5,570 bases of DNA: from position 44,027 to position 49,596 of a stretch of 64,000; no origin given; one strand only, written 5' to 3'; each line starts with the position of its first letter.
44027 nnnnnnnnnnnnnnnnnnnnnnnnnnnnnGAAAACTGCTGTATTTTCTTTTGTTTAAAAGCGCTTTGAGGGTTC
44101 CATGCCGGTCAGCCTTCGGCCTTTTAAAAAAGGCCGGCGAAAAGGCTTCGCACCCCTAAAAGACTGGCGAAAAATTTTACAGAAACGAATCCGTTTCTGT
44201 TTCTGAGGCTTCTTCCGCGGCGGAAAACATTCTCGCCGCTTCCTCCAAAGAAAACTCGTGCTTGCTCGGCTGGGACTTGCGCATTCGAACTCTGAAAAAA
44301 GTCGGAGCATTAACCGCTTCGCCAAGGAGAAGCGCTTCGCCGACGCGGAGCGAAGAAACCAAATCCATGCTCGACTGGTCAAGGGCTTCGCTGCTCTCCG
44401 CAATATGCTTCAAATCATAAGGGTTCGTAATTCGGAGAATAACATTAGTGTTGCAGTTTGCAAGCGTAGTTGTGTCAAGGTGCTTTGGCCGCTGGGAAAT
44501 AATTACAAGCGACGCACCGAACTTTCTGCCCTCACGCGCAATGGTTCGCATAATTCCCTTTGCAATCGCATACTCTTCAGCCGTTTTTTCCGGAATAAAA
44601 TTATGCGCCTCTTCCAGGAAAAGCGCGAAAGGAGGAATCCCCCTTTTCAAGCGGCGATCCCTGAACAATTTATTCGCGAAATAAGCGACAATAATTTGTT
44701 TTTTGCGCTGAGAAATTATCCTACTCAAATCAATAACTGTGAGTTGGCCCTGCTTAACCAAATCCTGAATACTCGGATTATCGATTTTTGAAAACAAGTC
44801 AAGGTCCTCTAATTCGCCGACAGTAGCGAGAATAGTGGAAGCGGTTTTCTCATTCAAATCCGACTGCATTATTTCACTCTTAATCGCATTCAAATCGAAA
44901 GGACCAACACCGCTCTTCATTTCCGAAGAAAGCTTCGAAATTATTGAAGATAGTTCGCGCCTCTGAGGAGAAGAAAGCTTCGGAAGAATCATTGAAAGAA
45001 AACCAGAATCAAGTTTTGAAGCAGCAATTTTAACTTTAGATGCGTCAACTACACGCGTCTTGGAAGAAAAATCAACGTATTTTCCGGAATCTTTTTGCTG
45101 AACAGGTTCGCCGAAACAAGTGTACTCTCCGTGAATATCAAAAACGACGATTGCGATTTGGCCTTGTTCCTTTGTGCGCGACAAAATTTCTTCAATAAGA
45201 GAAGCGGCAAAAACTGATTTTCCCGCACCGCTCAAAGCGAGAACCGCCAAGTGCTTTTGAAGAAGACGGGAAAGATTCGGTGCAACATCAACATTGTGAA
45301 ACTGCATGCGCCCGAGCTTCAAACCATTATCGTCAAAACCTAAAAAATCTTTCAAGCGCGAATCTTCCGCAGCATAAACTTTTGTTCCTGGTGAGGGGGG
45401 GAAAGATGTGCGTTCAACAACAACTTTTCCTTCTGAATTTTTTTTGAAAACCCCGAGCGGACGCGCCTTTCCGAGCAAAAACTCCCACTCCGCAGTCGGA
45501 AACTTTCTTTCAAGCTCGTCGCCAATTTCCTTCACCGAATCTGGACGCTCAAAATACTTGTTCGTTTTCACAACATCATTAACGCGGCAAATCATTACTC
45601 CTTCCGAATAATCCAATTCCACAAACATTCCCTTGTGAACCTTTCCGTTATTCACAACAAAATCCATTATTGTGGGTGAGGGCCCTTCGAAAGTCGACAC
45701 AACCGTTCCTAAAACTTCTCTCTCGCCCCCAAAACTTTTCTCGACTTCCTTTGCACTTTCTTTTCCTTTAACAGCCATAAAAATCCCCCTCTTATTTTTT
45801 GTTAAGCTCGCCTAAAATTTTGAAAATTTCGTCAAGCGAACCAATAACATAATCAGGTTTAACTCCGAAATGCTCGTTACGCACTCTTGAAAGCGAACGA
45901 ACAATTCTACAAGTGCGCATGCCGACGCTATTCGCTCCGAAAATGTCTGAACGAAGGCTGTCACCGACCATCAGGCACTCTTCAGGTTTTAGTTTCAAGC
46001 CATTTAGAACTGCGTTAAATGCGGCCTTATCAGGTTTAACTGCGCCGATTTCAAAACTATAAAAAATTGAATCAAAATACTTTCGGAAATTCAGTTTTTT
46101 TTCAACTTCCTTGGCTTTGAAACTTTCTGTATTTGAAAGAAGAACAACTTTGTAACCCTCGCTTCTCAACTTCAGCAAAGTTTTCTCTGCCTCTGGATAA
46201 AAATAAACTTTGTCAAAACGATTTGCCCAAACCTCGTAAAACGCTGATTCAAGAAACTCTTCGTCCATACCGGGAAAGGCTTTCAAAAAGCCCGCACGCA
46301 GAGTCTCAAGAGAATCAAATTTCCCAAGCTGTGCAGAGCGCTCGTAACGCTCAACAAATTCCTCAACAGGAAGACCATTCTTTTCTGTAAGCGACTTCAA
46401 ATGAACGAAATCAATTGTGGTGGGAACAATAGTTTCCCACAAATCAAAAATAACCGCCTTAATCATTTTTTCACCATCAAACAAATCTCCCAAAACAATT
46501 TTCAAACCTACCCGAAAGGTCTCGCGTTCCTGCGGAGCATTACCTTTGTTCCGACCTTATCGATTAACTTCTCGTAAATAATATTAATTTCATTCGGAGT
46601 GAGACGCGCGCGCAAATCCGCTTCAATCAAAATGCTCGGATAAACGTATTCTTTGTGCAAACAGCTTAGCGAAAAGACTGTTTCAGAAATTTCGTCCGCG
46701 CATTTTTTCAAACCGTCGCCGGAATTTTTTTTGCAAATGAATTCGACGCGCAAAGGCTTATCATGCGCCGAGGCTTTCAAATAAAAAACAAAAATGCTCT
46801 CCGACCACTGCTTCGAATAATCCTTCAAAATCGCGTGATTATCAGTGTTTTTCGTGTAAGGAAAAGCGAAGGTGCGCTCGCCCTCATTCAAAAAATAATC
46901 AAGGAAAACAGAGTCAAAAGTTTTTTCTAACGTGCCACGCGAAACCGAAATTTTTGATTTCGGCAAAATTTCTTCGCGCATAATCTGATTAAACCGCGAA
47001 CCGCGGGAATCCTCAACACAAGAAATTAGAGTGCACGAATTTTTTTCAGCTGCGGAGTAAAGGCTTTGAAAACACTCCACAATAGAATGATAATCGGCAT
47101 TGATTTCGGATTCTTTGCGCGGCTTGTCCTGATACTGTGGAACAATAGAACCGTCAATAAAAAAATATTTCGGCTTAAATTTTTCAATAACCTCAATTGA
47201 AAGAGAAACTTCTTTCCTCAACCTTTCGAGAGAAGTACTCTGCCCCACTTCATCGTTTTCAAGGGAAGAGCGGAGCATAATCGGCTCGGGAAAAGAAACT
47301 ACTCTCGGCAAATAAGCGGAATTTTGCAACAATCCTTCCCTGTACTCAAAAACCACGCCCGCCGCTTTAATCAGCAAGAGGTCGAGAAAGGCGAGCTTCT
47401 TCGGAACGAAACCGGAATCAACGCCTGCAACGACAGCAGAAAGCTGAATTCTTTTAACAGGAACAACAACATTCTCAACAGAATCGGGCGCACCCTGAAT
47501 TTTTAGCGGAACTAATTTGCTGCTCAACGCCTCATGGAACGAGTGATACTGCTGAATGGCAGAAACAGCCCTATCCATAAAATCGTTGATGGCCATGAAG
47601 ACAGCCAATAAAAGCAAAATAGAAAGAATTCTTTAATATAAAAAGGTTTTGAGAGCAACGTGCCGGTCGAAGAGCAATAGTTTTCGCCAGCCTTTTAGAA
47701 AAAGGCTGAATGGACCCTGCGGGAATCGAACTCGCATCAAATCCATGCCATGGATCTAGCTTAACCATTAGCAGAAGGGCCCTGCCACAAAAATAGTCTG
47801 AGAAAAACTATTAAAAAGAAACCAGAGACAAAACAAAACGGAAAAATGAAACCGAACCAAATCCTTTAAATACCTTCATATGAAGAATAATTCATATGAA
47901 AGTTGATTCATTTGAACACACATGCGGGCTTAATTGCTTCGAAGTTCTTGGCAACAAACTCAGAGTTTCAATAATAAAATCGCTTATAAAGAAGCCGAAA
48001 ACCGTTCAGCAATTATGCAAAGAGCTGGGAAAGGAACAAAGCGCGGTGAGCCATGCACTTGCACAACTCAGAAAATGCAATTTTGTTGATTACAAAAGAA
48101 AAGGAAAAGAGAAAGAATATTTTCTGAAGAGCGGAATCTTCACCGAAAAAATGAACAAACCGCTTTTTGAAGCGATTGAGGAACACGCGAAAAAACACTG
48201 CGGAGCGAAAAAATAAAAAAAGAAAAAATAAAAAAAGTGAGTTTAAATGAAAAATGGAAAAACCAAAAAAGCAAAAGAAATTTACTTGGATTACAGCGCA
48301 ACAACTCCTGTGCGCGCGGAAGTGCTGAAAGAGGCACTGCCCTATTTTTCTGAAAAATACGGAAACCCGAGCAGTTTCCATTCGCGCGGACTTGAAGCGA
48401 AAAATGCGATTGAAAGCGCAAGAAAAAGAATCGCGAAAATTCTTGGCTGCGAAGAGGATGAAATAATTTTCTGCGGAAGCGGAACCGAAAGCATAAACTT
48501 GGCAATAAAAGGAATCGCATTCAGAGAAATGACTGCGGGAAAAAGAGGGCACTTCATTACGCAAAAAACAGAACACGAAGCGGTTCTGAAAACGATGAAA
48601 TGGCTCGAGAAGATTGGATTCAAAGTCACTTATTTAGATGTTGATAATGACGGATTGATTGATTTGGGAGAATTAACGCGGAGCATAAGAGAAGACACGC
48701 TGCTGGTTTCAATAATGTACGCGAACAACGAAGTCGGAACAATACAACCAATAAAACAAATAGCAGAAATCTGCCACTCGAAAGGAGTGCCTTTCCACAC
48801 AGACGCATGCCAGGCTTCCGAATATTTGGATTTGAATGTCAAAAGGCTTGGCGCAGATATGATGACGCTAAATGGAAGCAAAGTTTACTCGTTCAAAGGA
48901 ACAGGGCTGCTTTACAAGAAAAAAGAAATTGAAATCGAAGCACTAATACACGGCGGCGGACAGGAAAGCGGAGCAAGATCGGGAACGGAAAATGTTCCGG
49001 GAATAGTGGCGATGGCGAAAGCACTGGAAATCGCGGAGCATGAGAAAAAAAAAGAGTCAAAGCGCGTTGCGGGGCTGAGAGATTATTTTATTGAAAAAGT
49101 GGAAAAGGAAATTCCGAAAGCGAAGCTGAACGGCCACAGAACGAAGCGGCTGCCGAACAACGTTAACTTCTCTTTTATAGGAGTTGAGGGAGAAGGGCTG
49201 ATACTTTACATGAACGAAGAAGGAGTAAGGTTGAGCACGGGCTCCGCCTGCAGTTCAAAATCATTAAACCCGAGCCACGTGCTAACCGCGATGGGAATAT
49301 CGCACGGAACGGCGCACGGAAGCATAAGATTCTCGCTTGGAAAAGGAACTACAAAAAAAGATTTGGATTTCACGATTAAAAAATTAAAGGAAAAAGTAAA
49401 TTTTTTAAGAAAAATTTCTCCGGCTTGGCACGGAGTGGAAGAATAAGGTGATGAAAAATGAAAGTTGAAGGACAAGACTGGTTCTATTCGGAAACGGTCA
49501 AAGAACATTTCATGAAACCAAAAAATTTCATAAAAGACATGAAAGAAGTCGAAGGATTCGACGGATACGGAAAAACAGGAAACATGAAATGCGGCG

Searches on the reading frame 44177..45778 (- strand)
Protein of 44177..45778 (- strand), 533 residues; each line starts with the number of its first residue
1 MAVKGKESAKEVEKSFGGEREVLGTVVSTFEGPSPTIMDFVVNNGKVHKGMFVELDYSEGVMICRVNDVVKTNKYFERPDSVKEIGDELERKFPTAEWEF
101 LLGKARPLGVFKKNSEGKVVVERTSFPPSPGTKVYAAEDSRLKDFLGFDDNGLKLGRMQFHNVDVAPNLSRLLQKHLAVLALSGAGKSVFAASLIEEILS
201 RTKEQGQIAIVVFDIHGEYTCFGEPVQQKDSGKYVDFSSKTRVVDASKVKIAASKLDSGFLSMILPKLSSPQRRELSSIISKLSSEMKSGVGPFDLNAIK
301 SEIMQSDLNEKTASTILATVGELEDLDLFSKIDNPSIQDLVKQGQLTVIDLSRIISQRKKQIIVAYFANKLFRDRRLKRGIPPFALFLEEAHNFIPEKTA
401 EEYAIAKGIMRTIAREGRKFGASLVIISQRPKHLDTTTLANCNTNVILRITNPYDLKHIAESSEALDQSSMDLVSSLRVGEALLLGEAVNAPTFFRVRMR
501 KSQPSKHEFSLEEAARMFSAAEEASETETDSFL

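Call 83: search_protein_families(library=pfam, proteins=[window:44177-45778:-], max_evalue=0.0001)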
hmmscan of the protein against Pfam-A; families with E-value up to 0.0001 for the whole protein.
window:44177-45778:- (533 aa): 1 family
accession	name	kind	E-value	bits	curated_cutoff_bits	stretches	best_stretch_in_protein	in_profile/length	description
PF01935.23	DUF87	-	7.8e-26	92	23.2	1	154-370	2-219/220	Helicase HerA, central domain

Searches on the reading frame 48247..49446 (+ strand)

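Call 83: search_protein_families(library=pfam, proteins=[window:48247-49446:+], max_evalue=0.0001)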
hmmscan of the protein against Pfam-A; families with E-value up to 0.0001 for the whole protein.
window:48247-49446:+ (399 aa): 3 families
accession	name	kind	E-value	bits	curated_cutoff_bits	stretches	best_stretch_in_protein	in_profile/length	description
PF00266.25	Aminotran_5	-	6e-73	246.4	21.5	1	12-374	1-369/371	Aminotransferase class-V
PF01212.27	Beta_elim_lyase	-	4.9e-11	42.9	27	1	57-273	36-261/288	Beta-eliminating lyase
PF01041.23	DegT_DnrJ_EryC1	-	7.8e-08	32.4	19.8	1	70-202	39-160/360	DegT/DnrJ/EryC1/StrS aminotransferase family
